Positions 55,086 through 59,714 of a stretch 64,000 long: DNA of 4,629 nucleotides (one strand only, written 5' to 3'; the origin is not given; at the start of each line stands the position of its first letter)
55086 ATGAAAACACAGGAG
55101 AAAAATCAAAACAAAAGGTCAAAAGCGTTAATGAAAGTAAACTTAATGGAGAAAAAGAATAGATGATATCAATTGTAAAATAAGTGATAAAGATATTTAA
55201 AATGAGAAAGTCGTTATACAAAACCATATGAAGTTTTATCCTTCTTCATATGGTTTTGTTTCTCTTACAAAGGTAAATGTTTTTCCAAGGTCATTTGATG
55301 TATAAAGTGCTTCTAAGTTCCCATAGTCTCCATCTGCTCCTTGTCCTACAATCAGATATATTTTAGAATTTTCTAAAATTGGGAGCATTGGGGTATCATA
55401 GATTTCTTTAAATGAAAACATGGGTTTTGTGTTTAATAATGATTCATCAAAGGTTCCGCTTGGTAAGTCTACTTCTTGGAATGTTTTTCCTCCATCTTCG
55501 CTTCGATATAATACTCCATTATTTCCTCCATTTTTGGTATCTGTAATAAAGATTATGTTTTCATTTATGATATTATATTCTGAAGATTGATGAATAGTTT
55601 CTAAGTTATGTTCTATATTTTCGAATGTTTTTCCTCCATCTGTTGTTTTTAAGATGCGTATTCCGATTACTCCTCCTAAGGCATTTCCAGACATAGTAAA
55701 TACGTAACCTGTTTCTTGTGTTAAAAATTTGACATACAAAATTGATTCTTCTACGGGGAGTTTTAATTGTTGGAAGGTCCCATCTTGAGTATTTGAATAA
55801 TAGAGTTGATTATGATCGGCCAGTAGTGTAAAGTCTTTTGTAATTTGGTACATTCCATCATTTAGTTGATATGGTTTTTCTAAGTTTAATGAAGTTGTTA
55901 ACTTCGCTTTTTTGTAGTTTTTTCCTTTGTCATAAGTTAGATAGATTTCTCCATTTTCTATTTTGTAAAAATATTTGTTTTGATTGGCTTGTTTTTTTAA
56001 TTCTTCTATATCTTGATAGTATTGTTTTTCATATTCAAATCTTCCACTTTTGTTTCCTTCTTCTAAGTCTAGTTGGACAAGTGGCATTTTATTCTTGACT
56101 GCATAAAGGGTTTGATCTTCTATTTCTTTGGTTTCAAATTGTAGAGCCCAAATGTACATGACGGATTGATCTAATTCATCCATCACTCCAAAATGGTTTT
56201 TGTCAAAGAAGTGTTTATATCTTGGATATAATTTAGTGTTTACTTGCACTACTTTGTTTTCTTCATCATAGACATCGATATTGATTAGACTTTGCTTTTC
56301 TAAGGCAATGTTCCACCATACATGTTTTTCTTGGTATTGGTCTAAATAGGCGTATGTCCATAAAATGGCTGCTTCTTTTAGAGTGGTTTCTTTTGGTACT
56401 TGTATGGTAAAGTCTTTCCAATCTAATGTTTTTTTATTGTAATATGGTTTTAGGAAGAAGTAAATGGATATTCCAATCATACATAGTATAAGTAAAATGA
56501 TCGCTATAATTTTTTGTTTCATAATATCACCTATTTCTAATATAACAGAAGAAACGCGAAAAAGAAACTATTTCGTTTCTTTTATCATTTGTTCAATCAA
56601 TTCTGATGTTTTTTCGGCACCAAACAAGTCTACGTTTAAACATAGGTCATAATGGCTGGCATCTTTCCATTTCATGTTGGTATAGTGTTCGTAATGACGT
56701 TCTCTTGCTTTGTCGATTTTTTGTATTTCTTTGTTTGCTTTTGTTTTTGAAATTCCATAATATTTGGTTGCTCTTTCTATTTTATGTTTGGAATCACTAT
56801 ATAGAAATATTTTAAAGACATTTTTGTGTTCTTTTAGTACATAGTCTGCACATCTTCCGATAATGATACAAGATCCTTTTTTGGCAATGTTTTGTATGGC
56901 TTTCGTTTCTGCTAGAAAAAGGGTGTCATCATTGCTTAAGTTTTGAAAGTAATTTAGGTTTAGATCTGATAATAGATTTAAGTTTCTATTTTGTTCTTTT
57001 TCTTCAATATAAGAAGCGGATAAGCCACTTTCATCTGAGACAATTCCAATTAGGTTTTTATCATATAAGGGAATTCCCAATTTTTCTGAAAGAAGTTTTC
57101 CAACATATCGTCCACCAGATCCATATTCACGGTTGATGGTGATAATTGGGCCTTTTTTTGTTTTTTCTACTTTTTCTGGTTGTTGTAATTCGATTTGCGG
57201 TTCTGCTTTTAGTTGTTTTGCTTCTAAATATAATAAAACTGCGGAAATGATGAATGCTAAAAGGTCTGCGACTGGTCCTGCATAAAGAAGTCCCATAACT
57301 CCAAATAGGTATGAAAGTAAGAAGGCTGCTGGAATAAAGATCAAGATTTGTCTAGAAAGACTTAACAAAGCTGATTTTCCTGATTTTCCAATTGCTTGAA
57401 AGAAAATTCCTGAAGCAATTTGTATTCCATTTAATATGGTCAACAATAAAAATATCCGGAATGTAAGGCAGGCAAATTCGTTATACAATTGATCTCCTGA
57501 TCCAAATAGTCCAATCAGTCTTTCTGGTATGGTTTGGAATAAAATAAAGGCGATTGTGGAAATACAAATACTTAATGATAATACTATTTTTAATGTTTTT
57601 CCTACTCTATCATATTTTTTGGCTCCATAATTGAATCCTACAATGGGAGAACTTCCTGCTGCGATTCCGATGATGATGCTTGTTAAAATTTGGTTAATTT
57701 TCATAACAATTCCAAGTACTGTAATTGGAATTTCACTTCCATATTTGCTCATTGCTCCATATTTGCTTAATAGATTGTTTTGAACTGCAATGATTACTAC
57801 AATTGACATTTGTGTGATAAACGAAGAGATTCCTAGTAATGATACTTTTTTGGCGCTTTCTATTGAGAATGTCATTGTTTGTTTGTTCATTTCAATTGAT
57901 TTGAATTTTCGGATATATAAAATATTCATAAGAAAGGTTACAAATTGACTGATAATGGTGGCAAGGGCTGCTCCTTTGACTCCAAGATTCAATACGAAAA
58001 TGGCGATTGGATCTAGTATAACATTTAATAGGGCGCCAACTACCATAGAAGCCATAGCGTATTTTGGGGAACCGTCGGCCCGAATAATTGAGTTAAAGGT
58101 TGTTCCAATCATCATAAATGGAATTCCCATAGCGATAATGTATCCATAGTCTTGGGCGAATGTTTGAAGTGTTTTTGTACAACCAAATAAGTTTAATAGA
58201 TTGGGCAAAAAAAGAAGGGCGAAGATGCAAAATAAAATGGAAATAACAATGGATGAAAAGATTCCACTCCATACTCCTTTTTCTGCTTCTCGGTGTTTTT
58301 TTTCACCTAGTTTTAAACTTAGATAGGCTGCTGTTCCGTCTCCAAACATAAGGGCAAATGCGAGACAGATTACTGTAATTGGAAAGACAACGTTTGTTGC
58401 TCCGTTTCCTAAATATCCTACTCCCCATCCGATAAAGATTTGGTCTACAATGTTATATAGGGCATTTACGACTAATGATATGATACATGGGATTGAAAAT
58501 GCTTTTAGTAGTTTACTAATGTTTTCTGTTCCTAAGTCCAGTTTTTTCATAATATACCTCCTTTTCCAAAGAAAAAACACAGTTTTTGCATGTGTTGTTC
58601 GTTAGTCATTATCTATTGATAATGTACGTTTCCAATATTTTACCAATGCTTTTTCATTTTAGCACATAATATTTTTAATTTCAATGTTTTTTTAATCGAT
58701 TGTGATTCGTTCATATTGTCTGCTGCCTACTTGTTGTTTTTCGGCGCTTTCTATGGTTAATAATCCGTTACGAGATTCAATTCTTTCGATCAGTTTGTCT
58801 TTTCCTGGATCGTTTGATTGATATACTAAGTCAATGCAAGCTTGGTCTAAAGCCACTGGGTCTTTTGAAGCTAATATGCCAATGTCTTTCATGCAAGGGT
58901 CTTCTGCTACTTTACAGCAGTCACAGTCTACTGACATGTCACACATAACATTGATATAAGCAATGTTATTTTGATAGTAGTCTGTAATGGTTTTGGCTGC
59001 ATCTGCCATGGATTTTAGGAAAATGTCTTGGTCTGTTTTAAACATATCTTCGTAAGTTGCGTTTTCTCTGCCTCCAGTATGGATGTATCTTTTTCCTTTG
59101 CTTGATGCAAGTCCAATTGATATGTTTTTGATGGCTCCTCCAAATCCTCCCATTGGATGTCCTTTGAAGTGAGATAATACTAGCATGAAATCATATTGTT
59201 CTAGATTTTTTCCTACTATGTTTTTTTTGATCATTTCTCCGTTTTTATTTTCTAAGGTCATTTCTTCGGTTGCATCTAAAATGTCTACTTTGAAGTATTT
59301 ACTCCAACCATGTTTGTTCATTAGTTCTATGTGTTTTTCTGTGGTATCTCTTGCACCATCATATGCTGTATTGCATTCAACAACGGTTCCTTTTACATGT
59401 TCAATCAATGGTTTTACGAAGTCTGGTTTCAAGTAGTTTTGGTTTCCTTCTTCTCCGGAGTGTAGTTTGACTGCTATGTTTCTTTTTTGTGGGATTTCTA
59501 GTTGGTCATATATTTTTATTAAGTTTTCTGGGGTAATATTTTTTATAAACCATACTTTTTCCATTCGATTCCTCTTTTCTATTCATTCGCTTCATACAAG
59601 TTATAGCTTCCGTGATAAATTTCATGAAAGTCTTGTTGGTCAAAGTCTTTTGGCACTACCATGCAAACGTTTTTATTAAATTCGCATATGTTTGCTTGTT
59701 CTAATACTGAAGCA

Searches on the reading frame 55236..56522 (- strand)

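Call 58: search_protein_families(library=pfam, proteins=[window:55236-56522:-], max_evalue=0.0001)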
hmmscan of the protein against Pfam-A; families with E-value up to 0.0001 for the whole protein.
window:55236-56522:- (428 aa): 4 families
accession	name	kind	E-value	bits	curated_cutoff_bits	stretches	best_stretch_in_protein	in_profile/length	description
PF15902.12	Sortilin-Vps10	-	4.4e-12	46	33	1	290-421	3-114/446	Sortilin, neurotensin receptor 3,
PF14870.12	PSII_BNR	-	2.6e-06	27.4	27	0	246-353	5-99/303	Photosynthesis system II assembly factor YCF48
PF02012.26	BNR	-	1.1e-05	25.1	27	0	339-349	1-11/12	BNR/Asp-box repeat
PF24316.1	Tli3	-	1.9e-05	25.5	27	0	236-317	26-116/129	T6SS Tli3 immunity protein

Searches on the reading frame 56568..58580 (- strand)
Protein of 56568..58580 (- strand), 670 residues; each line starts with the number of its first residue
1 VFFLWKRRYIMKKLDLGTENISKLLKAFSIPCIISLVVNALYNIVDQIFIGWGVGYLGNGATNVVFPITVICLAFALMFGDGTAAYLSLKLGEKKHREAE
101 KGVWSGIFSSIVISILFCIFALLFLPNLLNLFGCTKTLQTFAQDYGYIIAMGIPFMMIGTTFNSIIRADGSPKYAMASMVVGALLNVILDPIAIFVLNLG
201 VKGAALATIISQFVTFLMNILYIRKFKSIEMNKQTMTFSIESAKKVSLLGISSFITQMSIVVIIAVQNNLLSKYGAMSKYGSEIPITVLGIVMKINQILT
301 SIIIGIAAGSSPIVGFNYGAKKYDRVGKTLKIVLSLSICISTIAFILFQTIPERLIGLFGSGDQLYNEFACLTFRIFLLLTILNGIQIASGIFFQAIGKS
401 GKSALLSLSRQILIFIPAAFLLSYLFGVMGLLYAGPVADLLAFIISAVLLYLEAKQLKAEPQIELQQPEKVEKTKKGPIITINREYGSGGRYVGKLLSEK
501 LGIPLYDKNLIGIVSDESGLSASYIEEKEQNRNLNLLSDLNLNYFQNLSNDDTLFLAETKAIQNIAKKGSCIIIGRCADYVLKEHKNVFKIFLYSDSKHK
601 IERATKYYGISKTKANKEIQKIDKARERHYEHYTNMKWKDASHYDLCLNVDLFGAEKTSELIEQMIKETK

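Call 58: search_protein_families(library=pfam, proteins=[window:56568-58580:-], max_evalue=0.0001)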
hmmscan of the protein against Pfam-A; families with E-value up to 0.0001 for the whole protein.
window:56568-58580:- (670 aa): 3 families
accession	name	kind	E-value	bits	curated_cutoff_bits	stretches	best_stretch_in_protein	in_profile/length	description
PF13189.12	Cytidylate_kin2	-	1.8e-49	168.7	28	1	479-651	1-175/176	Cytidylate kinase-like family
PF01554.23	MatE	-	6.5e-35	120.6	24.9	2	31-192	1-161/161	MatE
PF01943.22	Polysacc_synt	-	6.5e-08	32.8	28.2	0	75-297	48-249/274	Polysaccharide biosynthesis protein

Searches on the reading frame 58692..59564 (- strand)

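Call 58: search_protein_families(library=pfam, proteins=[window:58692-59564:-], max_evalue=0.0001)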
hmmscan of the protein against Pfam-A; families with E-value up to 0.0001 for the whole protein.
window:58692-59564:- (290 aa): 1 family
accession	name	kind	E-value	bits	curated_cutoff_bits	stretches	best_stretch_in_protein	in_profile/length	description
PF04015.17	DUF362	-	7e-50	170.3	24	1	30-245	1-200/200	Domain of unknown function (DUF362)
